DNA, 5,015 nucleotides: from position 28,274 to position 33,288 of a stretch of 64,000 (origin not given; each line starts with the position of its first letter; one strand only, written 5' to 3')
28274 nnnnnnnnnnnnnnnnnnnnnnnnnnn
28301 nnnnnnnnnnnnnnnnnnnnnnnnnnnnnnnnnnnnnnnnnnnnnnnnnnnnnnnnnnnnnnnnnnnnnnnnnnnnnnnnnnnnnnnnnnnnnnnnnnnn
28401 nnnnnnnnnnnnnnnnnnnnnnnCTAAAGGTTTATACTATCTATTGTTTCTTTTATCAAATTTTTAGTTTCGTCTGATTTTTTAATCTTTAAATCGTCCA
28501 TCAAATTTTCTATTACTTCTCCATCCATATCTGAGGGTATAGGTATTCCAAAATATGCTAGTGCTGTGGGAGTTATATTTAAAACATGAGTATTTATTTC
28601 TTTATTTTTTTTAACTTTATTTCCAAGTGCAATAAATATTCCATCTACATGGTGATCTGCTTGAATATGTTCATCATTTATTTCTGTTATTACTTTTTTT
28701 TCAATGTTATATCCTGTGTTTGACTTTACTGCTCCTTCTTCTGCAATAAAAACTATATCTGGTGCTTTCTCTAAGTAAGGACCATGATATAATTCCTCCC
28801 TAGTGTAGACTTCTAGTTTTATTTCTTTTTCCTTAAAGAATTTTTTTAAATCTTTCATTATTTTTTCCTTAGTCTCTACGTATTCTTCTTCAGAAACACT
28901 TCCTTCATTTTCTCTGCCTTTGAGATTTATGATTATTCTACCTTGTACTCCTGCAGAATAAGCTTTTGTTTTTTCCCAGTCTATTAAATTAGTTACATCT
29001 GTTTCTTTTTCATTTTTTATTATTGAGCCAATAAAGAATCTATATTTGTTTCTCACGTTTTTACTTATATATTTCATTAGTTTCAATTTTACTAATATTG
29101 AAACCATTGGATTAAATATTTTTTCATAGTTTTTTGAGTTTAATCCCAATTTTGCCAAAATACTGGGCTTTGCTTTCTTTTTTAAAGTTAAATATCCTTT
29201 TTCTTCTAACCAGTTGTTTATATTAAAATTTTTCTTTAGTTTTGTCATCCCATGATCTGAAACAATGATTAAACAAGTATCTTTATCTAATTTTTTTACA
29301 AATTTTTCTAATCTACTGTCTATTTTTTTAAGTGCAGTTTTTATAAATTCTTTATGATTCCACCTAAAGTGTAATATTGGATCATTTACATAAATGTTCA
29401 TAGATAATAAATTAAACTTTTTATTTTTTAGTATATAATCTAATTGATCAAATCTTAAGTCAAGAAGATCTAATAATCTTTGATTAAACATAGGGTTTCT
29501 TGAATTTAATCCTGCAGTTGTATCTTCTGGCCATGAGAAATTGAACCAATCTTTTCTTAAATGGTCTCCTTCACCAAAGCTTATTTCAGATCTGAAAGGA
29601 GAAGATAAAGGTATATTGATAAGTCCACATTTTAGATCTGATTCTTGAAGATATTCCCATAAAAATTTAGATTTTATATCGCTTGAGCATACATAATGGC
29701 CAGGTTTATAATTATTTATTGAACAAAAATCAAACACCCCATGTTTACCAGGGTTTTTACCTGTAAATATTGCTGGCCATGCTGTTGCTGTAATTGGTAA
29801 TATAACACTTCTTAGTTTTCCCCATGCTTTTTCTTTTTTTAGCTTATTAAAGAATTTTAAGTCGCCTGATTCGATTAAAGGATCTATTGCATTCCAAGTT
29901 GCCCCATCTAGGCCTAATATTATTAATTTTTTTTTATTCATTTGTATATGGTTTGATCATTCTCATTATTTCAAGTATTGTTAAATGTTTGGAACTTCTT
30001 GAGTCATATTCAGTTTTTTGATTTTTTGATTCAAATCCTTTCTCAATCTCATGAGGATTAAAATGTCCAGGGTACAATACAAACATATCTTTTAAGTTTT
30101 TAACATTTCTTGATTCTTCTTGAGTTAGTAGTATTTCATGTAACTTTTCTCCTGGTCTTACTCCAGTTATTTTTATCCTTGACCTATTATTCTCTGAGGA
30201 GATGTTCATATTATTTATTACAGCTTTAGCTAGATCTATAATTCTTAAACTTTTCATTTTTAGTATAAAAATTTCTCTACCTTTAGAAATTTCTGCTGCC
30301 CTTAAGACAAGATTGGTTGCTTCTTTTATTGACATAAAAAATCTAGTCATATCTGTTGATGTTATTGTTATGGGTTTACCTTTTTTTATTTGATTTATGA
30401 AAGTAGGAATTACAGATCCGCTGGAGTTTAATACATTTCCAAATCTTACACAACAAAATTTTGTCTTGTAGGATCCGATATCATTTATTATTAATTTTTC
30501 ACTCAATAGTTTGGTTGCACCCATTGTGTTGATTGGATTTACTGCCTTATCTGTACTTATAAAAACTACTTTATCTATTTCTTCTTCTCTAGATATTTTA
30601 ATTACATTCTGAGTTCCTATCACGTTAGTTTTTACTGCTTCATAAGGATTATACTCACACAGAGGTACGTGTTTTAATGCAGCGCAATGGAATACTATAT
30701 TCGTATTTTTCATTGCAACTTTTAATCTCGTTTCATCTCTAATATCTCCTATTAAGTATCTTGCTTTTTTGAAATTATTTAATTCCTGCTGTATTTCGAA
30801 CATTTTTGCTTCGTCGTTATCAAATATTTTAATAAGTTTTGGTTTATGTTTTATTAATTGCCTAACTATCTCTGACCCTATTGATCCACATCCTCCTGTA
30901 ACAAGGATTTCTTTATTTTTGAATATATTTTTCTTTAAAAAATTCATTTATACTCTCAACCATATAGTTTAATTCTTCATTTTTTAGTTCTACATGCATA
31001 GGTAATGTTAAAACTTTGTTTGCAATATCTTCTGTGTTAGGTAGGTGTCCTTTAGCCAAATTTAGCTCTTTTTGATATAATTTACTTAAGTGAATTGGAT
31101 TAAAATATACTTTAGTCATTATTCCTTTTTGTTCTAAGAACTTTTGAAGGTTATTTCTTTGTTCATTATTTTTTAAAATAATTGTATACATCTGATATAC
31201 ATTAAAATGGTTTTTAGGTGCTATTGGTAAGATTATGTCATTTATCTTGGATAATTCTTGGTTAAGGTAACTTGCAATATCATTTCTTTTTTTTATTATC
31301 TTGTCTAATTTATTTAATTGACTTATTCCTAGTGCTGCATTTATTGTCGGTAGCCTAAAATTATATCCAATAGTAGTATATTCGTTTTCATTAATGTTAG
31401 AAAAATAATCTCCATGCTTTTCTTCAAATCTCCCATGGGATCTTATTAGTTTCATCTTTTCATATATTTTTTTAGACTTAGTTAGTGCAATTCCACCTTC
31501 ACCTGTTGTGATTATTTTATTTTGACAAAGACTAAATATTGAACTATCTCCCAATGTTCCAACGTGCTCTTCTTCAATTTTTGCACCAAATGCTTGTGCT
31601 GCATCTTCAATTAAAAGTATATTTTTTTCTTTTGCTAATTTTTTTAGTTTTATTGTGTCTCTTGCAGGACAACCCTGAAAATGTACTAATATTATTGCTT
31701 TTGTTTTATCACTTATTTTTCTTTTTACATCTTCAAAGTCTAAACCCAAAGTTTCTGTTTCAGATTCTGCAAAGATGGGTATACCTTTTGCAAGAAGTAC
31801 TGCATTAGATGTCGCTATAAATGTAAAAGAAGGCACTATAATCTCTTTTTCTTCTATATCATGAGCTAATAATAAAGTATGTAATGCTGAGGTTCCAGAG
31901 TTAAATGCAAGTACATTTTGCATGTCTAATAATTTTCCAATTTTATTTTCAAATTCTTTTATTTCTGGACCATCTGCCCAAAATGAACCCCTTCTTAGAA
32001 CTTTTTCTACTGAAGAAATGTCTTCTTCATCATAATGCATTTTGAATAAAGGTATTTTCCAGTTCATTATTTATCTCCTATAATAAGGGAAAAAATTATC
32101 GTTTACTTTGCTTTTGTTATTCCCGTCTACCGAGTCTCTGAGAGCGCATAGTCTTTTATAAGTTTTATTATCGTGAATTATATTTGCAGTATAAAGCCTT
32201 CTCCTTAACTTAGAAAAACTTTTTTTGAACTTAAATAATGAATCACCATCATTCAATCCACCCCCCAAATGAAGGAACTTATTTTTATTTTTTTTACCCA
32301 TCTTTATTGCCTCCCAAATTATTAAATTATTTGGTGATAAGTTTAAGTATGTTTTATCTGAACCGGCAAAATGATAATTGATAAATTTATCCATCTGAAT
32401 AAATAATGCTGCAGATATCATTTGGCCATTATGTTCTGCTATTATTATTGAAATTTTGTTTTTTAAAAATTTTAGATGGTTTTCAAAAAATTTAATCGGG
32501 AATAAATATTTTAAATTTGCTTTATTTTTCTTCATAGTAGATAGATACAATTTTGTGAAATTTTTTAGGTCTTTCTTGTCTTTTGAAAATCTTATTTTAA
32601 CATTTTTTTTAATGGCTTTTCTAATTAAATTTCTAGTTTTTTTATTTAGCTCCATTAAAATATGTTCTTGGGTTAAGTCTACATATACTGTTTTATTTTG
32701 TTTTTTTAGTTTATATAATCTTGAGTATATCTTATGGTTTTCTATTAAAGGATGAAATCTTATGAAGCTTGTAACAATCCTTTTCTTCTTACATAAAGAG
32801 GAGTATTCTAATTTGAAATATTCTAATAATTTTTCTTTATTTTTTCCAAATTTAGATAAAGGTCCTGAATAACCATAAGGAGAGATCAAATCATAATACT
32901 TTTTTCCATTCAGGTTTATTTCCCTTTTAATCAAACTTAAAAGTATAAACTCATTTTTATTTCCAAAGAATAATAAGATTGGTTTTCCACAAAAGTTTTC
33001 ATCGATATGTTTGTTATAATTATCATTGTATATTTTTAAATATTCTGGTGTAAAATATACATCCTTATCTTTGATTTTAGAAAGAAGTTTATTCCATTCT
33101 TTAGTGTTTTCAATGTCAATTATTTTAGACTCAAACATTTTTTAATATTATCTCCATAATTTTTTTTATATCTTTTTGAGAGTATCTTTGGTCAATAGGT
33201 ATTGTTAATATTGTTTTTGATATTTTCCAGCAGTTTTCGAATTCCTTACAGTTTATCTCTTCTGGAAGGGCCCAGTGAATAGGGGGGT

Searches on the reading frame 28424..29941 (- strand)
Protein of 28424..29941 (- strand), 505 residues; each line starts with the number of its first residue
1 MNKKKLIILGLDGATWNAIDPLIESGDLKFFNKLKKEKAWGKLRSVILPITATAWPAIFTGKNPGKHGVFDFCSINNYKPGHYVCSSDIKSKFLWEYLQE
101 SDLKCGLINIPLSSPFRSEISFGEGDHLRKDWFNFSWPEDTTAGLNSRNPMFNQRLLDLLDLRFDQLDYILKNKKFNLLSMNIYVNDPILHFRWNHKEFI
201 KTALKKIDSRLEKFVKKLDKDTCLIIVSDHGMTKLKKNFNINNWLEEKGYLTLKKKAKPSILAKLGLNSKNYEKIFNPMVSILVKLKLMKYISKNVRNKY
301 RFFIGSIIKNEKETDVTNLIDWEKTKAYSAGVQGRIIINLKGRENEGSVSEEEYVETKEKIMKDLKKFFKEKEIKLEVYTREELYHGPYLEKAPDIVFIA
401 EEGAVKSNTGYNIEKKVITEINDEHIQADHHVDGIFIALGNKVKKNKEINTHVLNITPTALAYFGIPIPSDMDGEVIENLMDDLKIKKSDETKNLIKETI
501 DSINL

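Call 25: search_protein_families(library=pfam, proteins=[window:28424-29941:-], max_evalue=0.001)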
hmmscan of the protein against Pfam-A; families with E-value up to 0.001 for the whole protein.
window:28424-29941:- (505 aa): 3 families
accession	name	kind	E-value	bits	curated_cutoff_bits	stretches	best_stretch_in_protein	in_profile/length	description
PF01663.27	Phosphodiest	-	9.5e-38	131.1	23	1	6-405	1-322/342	Type I phosphodiesterase / nucleotide pyrophosphatase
PF01676.23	Metalloenzyme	-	3.8e-05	23.8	24.3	1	171-232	142-202/252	Metalloenzyme superfamily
PF00884.28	Sulfatase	-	0.00046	20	25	0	203-232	209-243/301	Sulfatase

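Call 41: search_protein_families(library=ncbifam, proteins=[window:28424-29941:-], max_evalue=0.001)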
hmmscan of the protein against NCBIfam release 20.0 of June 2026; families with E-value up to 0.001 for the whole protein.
window:28424-29941:- (505 aa): 1 family
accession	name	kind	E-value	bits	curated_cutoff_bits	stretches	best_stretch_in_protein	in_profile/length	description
NF003766.0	PRK05362.1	equivalog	0.0001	21.2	256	1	168-232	271-335/396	phosphopentomutase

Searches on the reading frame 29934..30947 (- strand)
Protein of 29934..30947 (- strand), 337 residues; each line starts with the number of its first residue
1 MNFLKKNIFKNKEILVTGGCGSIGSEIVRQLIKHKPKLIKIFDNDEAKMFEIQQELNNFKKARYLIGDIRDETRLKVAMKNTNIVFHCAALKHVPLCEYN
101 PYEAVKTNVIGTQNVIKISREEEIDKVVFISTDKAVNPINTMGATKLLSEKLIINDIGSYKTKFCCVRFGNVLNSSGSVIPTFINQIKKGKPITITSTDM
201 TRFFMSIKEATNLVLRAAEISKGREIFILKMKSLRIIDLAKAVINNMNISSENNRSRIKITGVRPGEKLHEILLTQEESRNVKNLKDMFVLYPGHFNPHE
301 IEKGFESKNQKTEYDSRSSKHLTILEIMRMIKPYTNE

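Call 25: search_protein_families(library=pfam, proteins=[window:29934-30947:-], max_evalue=0.001)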
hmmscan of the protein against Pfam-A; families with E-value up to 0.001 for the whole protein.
window:29934-30947:- (337 aa): 10 families
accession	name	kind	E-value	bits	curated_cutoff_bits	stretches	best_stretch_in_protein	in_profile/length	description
PF02719.21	Polysacc_synt_2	-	4e-110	368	20.2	1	14-291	1-291/293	Polysaccharide biosynthesis protein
PF01370.27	Epimerase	-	1.5e-26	93.7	20.9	1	14-220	1-227/240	NAD dependent epimerase/dehydratase family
PF01073.25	3Beta_HSD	-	6.8e-23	81.5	22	1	15-138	1-122/280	3-beta hydroxysteroid dehydrogenase/isomerase family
PF16363.11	GDP_Man_Dehyd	-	1.5e-19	71.1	27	1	15-258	1-277/332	GDP-mannose 4,6 dehydratase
PF04321.23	RmlD_sub_bind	-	3e-14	53.2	27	1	13-197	2-177/287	RmlD substrate binding domain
PF07993.18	NAD_binding_4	-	6.7e-11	42.3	20.1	1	16-138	1-142/258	Male sterility protein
PF00106.31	adh_short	-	7.2e-07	29.3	26.6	1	13-82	2-71/195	short chain dehydrogenase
PF13460.12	NAD_binding_10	-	8.8e-07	29.4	27.2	1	18-137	1-103/184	NAD(P)H-binding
PF05368.20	NmrA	-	0.00028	21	27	1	11-196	2-177/298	NmrA-like family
PF02254.24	TrkA_N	-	0.00032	21.4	23.8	0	19-78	5-58/116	TrkA-N domain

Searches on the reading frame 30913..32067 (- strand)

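Call 25: search_protein_families(library=pfam, proteins=[window:30913-32067:-], max_evalue=0.001)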
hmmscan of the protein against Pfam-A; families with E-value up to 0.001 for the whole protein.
window:30913-32067:- (384 aa): 4 families
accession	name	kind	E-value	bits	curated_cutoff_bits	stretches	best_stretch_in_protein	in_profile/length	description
PF01041.23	DegT_DnrJ_EryC1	-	2.8e-101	339.7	19.8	1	13-373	4-359/360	DegT/DnrJ/EryC1/StrS aminotransferase family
PF00266.25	Aminotran_5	-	1.6e-05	24.5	21.5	1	37-318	46-335/371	Aminotransferase class-V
PF01053.26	Cys_Met_Meta_PP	-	5.3e-05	22.4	27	1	34-157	52-175/381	Cys/Met metabolism PLP-dependent enzyme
PF01212.27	Beta_elim_lyase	-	0.00018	21.4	27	1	31-288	29-215/288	Beta-eliminating lyase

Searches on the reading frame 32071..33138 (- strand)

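Call 25: search_protein_families(library=pfam, proteins=[window:32071-33138:-], max_evalue=0.001)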
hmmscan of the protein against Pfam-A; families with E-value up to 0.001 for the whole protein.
window:32071-33138:- (355 aa): 3 families
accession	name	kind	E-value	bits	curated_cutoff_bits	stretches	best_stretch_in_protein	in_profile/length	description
PF02388.22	FemAB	-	2.7e-15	56.6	24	2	239-309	306-379/406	FemAB family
PF13480.13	Acetyltransf_6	-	1.2e-09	38.9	22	1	166-296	1-139/143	Acetyltransferase (GNAT) domain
PF04339.18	FemAB_like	-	1.1e-06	28.5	27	1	157-253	172-274/369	Peptidogalycan biosysnthesis/recognition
